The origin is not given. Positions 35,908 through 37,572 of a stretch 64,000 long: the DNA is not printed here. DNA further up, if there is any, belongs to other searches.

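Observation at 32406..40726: Glycerol-phosphate locus encoding both a G3P dehydrogenase and a G1P-dehydrogenase-like enzyme, with two GlpT paralogs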

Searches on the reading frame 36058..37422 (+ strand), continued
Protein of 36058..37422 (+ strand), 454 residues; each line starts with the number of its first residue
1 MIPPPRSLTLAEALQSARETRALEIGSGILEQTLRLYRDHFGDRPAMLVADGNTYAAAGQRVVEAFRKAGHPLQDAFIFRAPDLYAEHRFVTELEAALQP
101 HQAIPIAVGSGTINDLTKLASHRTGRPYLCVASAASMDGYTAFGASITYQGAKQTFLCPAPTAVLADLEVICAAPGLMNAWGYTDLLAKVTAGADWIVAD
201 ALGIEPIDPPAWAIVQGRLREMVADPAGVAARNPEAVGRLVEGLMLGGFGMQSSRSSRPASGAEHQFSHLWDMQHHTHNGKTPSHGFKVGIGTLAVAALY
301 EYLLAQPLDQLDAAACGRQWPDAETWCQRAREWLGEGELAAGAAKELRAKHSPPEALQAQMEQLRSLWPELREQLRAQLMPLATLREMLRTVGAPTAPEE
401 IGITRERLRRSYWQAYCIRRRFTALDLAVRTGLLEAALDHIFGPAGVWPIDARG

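Call 27: search_protein_families(library=pfam, proteins=[P0122, P0124, P0126, P0128, P0135, P0137, P0140, P0150, P0188, P0162], max_evalue=0.001)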
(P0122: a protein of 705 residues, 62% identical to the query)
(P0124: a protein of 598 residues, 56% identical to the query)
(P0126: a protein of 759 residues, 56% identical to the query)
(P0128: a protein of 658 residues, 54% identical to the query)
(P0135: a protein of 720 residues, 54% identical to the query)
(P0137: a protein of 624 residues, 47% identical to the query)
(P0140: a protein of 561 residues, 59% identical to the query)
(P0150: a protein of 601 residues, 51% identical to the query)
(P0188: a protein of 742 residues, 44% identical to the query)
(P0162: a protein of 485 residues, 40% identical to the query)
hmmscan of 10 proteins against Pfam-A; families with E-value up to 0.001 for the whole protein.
P0122 (705 aa): 3 families
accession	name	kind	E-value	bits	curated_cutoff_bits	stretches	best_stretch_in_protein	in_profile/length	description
PF13685.12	Fe-ADH_2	-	1.6e-34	119.5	28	1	283-429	1-149/149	Iron-containing alcohol dehydrogenase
PF03009.23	GDPD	-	2.3e-10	41.5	23.6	1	9-252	1-243/244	Glycerophosphoryl diester phosphodiesterase family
PF00465.25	Fe-ADH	-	0.00053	20.1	31.3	0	281-383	3-111/168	Iron-containing alcohol dehydrogenase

P0124 (598 aa): 2 families
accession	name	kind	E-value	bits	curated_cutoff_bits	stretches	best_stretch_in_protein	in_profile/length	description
PF02502.23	LacAB_rpiB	-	1.3e-28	100.2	24.7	1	3-140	1-138/138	Ribose/Galactose Isomerase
PF13685.12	Fe-ADH_2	-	1.5e-28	100.1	28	1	171-321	2-149/149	Iron-containing alcohol dehydrogenase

P0126 (759 aa): 3 families
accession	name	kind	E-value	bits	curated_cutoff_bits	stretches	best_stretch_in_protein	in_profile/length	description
PF13685.12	Fe-ADH_2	-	9.3e-35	120.3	28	1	322-473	2-149/149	Iron-containing alcohol dehydrogenase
PF03009.23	GDPD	-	1.5e-17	65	23.6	1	16-114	1-94/244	Glycerophosphoryl diester phosphodiesterase family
PF00465.25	Fe-ADH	-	2.1e-08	34.4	31.3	1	322-464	6-166/168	Iron-containing alcohol dehydrogenase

P0128 (658 aa): 2 families
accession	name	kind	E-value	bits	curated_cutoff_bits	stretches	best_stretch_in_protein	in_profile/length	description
PF13685.12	Fe-ADH_2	-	1.1e-32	113.6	28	1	250-398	2-149/149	Iron-containing alcohol dehydrogenase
PF03009.23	GDPD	-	4.8e-15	56.8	23.6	2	15-101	1-68/244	Glycerophosphoryl diester phosphodiesterase family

P0135 (720 aa): 2 families
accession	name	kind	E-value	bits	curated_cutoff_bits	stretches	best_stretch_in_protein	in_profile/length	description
PF13685.12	Fe-ADH_2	-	1.8e-31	109.6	28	1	303-454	2-149/149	Iron-containing alcohol dehydrogenase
PF03009.23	GDPD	-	4e-17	63.6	23.6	1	12-261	1-242/244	Glycerophosphoryl diester phosphodiesterase family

P0137 (624 aa): 2 families
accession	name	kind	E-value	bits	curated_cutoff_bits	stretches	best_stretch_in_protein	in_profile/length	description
PF13685.12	Fe-ADH_2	-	6.9e-27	94.7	28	1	171-322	2-149/149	Iron-containing alcohol dehydrogenase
PF07892.16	DUF1667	-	4.3e-26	91.2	27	1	44-119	3-78/82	Protein of unknown function (DUF1667)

P0140 (561 aa): 2 families
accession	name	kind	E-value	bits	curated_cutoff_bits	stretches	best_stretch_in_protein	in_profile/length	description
PF13685.12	Fe-ADH_2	-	7e-31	107.7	28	1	187-337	2-149/149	Iron-containing alcohol dehydrogenase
PF00465.25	Fe-ADH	-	4.5e-06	26.8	31.3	1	184-329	3-167/168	Iron-containing alcohol dehydrogenase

P0150 (601 aa): 2 families
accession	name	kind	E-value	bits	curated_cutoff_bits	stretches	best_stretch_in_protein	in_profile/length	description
PF13685.12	Fe-ADH_2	-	2.4e-28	99.5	28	1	206-346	2-149/149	Iron-containing alcohol dehydrogenase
PF01467.32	CTP_transf_like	-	2.7e-14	54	21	1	11-175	2-132/133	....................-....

P0188 (742 aa): 2 families
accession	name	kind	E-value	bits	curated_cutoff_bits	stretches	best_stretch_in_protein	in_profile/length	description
PF04198.19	Sugar-bind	-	1.2e-42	146.3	27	1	485-730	8-257/257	Putative sugar-binding domain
PF13685.12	Fe-ADH_2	-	3.3e-23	82.8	28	1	2-129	26-149/149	Iron-containing alcohol dehydrogenase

P0162 (485 aa): 2 families
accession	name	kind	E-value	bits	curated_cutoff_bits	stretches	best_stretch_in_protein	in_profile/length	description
PF13685.12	Fe-ADH_2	-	9.5e-32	110.5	28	1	54-207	1-149/149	Iron-containing alcohol dehydrogenase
PF00465.25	Fe-ADH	-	0.00013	22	31.3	1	53-180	4-144/168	Iron-containing alcohol dehydrogenase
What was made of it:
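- GDPD::dehydrogenase fusions occur in four 50%-identity clusters (call 27).
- Tried and rejected: They may be gene-calling merges (call 27).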

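Call 30: find_related_loci(query=A1, collection=genome_contigs, flank=10000)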
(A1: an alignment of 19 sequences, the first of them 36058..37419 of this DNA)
Query A1 (454 aa) in genome_contigs; peptide patterns used: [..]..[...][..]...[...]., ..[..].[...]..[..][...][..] (x = any residue, [..] = any of these).
600 stretches matched a pattern (row limit reached: there are more); 591 encode a relative of the query (tblastn E <= 1e-3); the best 80 are kept; 80 distinct loci.
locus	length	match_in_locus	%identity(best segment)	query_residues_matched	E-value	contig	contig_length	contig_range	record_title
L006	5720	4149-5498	71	1-450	0e+0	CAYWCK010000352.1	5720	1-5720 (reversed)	MAG TPA_asm: uncultured Bifidobacteriaceae bacterium isolate binchicken_co118_301 genome assembly, contig: NODE_19422_le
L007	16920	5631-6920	71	20-449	0e+0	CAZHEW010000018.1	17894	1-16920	MAG TPA_asm: uncultured Verrucomicrobiota bacterium isolate SRP192927_co7_213 genome assembly, contig: NODE_5746_length_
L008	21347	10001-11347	64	3-451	0e+0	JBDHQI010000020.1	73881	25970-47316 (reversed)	MAG: Verrucomicrobiota bacterium isolate AS-MESO-3CA.116 NODE_1347_length_73881_cov_70.012249, whole genome shotgun sequ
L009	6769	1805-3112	63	8-443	0e+0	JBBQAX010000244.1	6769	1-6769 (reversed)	MAG: Verrucomicrobiota bacterium isolate Co_metawrap_1426 Cmw_1426_k141_4812497_length_6769_cov_8.0000, whole genome sho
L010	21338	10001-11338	61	4-449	5e-176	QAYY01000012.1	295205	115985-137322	Opitutaceae bacterium EW11 EW11_contig_13_coverage:, whole genome shotgun sequence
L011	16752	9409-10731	63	6-445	4e-169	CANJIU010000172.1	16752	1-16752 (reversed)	MAG: Opitutae bacterium isolate RH-23may17-1042 genome assembly, contig: RH-23may17-C25746, whole genome shotgun sequenc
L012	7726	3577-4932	62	2-449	9e-166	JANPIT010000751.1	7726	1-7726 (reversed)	MAG: Opitutaceae bacterium isolate VAR_61_metabat_518 VAR_61_k141_2412803, whole genome shotgun sequence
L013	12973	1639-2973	60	4-448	1e-165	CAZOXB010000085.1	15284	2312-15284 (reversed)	MAG TPA_asm: uncultured Opitutaceae bacterium isolate binchicken_co235_390 genome assembly, contig: NODE_9594_length_152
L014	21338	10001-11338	59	5-448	2e-162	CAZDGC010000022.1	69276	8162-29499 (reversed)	MAG TPA_asm: uncultured Opitutus sp. isolate binchicken_co286_209 genome assembly, contig: NODE_622_length_69276_cov_8.4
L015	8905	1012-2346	60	3-446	1e-159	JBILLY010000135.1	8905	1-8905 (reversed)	MAG: Opitutaceae bacterium isolate ME2017-08-08_3300044911_group7_bin206 Rohwer_bin2639_scaffold_11059_c1, whole genome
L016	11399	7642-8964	56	10-450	4e-159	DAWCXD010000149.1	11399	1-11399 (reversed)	MAG TPA_asm: Bacteroides sp. isolate gSpreadC_ID_2471 NODE_636_length_11399_cov_21.595469, whole genome shotgun sequence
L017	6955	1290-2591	55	9-442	3e-159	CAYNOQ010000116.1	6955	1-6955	MAG TPA_asm: uncultured Mariniphaga sp. isolate binchicken_co39_222 genome assembly, contig: NODE_23897_length_6955_cov_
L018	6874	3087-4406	52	9-448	4e-157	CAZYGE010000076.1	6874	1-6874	MAG TPA_asm: uncultured Proteiniphilum sp. isolate SRP220891_co3_393 genome assembly, contig: NODE_20491_length_6874_cov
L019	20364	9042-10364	54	10-450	3e-155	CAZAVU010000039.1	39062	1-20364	MAG TPA_asm: uncultured Odoribacter sp. isolate binchicken_co158_48 genome assembly, contig: NODE_893_length_39062_cov_7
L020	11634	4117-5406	57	10-439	2e-154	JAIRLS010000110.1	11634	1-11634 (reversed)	MAG: Bacteroidales bacterium isolate Cc175_bin60 k119_1160623, whole genome shotgun sequence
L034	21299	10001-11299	53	10-442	3e-145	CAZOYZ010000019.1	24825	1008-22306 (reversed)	MAG TPA_asm: uncultured Prolixibacteraceae bacterium isolate SRP192927_co3_115 genome assembly, contig: NODE_3999_length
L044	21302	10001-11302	50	10-443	8e-134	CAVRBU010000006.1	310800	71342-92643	MAG: uncultured Planctomycetota bacterium isolate MFD04944.bin.1.246 genome assembly, contig: contig_21893, whole genome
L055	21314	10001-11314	50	13-448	2e-129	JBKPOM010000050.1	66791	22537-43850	MAG: Actinomycetota bacterium isolate GS_HAYS_MAG_00014 GS_HAYS_000000545968, whole genome shotgun sequence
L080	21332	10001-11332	46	10-448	3e-121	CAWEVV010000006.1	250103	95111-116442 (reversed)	MAG: uncultured Actinomycetota bacterium isolate MFD09603.bin.2.184 genome assembly, contig: contig_31229, whole genome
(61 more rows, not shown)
